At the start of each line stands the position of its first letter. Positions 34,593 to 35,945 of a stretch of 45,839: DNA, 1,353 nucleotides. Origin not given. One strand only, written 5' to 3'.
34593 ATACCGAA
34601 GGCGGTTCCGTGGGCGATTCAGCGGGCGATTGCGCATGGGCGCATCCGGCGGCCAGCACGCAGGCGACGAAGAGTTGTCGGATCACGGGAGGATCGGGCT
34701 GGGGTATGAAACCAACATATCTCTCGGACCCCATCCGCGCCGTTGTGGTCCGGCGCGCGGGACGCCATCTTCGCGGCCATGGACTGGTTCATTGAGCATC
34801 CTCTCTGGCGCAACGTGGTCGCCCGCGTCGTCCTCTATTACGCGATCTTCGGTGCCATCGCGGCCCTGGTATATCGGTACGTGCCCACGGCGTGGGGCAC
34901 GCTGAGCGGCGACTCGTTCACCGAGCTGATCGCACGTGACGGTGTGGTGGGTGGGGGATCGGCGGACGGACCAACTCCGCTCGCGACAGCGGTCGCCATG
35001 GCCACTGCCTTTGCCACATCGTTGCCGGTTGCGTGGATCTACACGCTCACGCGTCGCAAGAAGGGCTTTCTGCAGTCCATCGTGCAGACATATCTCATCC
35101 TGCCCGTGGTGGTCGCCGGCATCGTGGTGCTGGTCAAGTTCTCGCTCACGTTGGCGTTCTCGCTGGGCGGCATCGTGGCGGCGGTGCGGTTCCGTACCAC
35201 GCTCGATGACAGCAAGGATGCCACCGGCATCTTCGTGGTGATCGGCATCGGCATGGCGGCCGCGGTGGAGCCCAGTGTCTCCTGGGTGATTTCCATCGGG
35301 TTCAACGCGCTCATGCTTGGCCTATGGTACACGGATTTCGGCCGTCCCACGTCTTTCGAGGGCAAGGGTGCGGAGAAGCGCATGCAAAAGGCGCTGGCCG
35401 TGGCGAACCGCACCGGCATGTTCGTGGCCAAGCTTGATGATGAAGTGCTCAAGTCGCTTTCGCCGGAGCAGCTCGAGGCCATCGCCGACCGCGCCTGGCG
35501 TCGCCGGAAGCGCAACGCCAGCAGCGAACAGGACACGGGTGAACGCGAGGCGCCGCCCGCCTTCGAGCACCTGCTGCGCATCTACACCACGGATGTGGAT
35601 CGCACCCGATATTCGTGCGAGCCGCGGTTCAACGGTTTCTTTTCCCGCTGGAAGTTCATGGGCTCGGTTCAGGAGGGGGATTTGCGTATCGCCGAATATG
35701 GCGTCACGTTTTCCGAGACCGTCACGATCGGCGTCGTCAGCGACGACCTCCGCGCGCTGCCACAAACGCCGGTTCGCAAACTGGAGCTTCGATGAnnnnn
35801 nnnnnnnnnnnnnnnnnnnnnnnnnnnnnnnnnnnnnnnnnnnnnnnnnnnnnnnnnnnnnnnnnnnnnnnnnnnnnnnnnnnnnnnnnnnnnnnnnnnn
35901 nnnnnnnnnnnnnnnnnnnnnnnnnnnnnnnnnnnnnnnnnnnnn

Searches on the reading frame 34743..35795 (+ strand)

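Call 89: search_protein_families(library=pfam, proteins=[window:34743-35795:+], max_evalue=0.0001)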
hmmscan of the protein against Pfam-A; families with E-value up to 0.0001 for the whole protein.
window:34743-35795:+ (350 aa): 1 family
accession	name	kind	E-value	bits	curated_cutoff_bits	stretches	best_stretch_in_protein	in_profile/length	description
PF16316.10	DUF4956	-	9.8e-11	42.1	30.6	1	94-198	7-110/169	Domain of unknown function (DUF4956)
